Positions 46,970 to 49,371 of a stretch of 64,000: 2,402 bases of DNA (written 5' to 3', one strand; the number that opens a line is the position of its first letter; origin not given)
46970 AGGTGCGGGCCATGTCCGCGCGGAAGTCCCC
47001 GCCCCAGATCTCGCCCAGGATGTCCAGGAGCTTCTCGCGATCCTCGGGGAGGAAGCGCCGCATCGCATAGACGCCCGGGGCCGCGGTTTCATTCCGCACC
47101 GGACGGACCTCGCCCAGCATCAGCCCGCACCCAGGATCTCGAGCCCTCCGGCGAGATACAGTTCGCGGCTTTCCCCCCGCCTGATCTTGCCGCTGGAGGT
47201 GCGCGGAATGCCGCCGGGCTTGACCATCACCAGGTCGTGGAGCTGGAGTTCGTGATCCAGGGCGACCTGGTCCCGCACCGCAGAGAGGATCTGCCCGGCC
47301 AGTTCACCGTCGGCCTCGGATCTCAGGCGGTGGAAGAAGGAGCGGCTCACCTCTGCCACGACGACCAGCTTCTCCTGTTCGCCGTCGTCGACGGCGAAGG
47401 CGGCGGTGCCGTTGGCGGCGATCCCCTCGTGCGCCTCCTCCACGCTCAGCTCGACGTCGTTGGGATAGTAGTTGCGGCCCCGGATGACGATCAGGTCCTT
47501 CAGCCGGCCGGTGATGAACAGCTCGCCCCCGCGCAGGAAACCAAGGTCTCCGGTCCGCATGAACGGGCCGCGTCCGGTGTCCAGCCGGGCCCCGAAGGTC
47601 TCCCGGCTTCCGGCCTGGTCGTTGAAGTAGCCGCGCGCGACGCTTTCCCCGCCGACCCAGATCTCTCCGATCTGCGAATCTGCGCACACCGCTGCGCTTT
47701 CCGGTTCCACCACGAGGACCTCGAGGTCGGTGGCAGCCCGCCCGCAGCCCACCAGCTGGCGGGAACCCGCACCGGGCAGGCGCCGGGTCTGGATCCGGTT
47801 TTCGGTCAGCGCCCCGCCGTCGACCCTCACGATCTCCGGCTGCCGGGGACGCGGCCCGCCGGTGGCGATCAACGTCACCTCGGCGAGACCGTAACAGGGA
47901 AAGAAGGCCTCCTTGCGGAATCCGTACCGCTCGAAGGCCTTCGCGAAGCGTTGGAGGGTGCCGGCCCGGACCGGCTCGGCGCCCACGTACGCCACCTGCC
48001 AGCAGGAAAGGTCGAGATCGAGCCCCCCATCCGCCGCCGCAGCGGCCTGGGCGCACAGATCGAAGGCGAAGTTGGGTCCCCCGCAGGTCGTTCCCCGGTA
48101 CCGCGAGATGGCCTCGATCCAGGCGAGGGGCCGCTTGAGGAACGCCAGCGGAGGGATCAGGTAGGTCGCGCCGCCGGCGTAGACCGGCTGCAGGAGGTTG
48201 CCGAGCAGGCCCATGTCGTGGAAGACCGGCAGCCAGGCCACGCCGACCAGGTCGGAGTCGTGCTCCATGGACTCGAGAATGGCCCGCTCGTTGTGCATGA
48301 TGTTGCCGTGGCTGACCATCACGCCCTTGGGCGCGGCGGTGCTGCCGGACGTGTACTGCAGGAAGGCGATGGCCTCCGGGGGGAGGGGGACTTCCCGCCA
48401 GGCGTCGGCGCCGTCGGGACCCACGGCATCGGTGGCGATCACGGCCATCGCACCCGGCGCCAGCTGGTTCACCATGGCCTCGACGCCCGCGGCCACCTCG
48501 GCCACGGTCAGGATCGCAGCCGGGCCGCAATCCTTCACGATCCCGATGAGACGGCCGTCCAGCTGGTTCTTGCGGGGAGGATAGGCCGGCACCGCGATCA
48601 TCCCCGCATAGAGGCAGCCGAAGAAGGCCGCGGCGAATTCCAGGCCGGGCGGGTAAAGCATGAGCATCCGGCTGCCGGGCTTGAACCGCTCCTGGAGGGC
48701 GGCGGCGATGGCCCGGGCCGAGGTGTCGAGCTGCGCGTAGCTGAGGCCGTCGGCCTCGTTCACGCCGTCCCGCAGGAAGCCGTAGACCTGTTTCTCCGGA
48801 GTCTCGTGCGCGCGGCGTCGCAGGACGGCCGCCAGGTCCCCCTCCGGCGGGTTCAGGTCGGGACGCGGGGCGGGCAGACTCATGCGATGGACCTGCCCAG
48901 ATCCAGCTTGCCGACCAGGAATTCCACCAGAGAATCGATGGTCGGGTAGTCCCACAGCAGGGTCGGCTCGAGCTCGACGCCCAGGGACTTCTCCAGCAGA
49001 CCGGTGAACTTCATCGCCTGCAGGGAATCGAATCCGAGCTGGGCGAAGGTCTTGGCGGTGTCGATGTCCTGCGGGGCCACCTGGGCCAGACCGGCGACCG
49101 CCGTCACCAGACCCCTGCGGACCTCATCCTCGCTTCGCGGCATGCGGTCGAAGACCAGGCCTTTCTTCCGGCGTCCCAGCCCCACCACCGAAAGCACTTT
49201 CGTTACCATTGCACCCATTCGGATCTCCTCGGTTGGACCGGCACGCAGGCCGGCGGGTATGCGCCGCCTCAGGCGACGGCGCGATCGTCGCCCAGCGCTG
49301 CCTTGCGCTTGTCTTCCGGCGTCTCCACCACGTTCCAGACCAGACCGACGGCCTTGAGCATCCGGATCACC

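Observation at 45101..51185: Tightly coupled operon: 2 desaturases - ACP - fatty acyl-AMP ligase - tandem GNAT - sulfotransferase (candidate pathway for a modified or sulfated unsaturated acyl lipid)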

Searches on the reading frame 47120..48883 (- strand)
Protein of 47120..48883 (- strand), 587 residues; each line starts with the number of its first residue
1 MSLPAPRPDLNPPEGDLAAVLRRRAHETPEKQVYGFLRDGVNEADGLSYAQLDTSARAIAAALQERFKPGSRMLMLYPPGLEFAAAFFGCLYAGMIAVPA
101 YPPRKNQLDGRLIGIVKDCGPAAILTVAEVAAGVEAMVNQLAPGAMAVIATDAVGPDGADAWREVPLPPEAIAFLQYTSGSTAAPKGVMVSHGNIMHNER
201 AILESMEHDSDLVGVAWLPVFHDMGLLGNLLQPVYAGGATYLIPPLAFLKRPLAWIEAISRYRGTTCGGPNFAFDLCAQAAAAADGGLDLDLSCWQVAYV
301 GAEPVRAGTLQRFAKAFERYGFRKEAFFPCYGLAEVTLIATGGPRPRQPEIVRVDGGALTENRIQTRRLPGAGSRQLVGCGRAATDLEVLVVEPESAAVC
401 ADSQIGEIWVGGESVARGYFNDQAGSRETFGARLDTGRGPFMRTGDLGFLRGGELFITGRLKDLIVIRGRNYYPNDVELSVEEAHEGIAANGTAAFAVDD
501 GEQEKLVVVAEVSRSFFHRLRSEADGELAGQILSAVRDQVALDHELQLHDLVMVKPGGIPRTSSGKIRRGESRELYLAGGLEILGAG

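Call 3: search_protein_families(library=pfam, proteins=[window:47120-48883:-], max_evalue=0.01)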
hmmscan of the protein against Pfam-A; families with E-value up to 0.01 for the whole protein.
window:47120-48883:- (587 aa): 2 families
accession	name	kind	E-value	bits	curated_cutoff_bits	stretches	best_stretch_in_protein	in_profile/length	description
PF00501.34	AMP-binding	-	1.4e-63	215.5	29.9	1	22-420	2-384/384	AMP-binding enzyme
PF23024.1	AMP-dom_DIP2-like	-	6.6e-09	36.2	27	1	463-583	2-107/110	Disco-interacting protein 2-like, AMP domain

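Call 5: search_protein_families(library=ncbifam, proteins=[window:47120-48883:-], max_evalue=0.01)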
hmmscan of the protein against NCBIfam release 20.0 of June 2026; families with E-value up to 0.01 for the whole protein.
window:47120-48883:- (587 aa): 97 families (the best 25 are shown)
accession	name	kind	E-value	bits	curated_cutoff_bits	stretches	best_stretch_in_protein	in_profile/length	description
NF004282.0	PRK05691.1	subfamily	3.8e-164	547.6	4090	1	17-582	11-564/4334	non-ribosomal peptide synthase/polyketide synthase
NF004509.1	PRK05850.1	subfamily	5.5e-130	434.4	775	1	17-580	5-572/578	fatty-acid--AMP ligase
NF038339.3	FAAL_FadD32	equivalog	8.4e-124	413.9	975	1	20-581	23-613/625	long-chain-fatty-acid--AMP ligase FadD32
NF009124.0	PRK12476.1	subfamily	2e-117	392.9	922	1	16-581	35-609/612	fatty acyl-AMP ligase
NF038337.1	FAAL_FadD21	exception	1e-110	370.9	1100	1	19-577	8-570/579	fatty-acid--AMP ligase FAAL21/FadD21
NF006624.1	PRK09192.1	subfamily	6.9e-110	368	600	1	45-580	43-564/567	fatty acyl-AMP ligase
NF040633.1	FadD32_Coryne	exception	8.6e-101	338.1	875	1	43-576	59-612/614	FadD32-like long-chain-fatty-acid--AMP ligase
NF005850.0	PRK07768.1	subfamily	1.9e-97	326.8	572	1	35-575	18-542/545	long-chain-fatty-acid--CoA ligase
NF038338.1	FAAL_FadD28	exception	3e-94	316.4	1100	1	17-576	6-570/580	fatty-acid--AMP ligase FAAL28/FadD28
NF004510.0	PRK05851.1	equivalog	3.5e-68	230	621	1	47-573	32-517/525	long-chain-fatty acid--ACP ligase MbtM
TIGR01733.1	AA-adenyl-dom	subfamily_domain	1.6e-41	142.5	317.4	1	48-488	1-404/409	amino acid adenylation domain-containing protein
NF006181.0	PRK08314.1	subfamily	3.1e-38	131.4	705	3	169-280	203-311/563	long-chain-fatty-acid--CoA ligase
NF004837.0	PRK06187.1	subfamily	2.3e-37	128.5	476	1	17-578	10-524/531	long-chain-fatty-acid--CoA ligase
NF006523.0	PRK08974.1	equivalog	3.6e-31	107.9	884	3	385-510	385-503/561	long-chain-fatty-acid--CoA ligase FadD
NF005702.0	PRK07514.1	subfamily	2.9e-30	105.1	558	2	360-514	305-453/506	malonyl-CoA synthase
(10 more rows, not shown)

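Call 36: search_solved_structures(query=window:47120-48883:-, max_evalue=1e-30)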
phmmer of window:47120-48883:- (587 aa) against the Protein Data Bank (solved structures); distinct sequences matched with E-value up to 1e-30: 18.
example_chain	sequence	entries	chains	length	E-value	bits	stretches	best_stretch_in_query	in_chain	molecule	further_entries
7r7e_A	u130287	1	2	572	2.5e-157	527.9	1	20-585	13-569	Polyketide synthase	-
7r7f_A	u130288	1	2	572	6.7e-157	526.6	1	20-585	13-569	Polyketide synthase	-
7r7g_A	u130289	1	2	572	2.2e-156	524.8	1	20-585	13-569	Polyketide synthase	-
3kxw_A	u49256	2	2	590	2.8e-125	422.2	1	17-578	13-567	Saframycin Mx1 synthetase B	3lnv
5d6j_A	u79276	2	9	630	1.2e-103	350.7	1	16-582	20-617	Acyl-CoA synthase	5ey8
5icr_A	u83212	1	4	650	1.3e-103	350.6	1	16-582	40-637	Acyl-CoA synthase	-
5ey9_A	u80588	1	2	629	8.3e-98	331.4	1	28-581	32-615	Long-chain-fatty-acid--AMP ligase FadD32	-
5hm3_A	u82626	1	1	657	1.7e-94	320.5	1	28-582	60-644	Long-chain-fatty-acid--AMP ligase FadD32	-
8hd4_A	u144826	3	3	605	1.3e-87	297.7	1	35-577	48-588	Long-chain-fatty-acid--AMP ligase FadD23 | Fatty-acid-CoA ligase FadD23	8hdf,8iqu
5d6n_A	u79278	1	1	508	1.8e-83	284.1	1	16-461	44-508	Acyl-CoA synthase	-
3pbk_A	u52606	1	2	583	8.5e-82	278.6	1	45-577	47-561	Fatty Acyl-Adenylate Ligase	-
7wua_A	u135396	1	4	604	5.5e-81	275.9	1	49-576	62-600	Acyl-CoA synthase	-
8hcz_A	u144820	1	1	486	1.7e-66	228.1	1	35-465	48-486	Long-chain-fatty-acid--AMP ligase FadD23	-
3e53_A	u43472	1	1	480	1.2e-65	225.2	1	18-460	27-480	FATTY-ACID-CoA LIGASE FADD28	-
3t5a_A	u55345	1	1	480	1.3e-64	221.8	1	18-460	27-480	Long-chain-fatty-acid--AMP ligase FadD28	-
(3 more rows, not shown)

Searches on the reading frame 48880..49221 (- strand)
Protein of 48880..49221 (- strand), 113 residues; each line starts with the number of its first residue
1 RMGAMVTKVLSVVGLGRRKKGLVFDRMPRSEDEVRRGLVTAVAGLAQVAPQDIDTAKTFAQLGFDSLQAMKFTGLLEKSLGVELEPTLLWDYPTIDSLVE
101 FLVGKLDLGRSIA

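Call 3: search_protein_families(library=pfam, proteins=[window:48880-49221:-], max_evalue=0.01)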
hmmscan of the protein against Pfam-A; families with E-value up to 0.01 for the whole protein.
window:48880-49221:- (113 aa): 2 families
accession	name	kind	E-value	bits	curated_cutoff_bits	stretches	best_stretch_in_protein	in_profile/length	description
PF00550.31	PP-binding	-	6.2e-17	62.1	20.8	1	38-102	3-67/67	Phosphopantetheine attachment site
PF23297.2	ACP_SdgA_C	-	0.00058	20.3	27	1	30-106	7-83/95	Highly reducing polyketide synthase sdgA, C-terminal ACP domain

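Call 5: search_protein_families(library=ncbifam, proteins=[window:48880-49221:-], max_evalue=0.01)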
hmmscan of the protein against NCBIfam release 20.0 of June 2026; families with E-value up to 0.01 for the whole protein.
window:48880-49221:- (113 aa): 4 families
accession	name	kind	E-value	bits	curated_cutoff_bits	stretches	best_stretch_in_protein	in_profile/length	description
NF045894.1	PKS_plus_SDR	equivalog_domain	4.6e-11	41.1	1740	1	39-106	1448-1513/1515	type I polyketide synthase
NF040607.1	mycolic_Pks13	equivalog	1.1e-06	26.4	2100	1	31-103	3-75/1680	polyketide synthase Pks13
NF004716.0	PRK06060.1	equivalog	2.9e-05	22.4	1228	1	40-107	548-620/705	p-hydroxybenzoic acid--AMP ligase FadD22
NF041592.1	carboxyl_red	equivalog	0.0011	16.6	1300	1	29-84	637-692/1160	carboxylic acid reductase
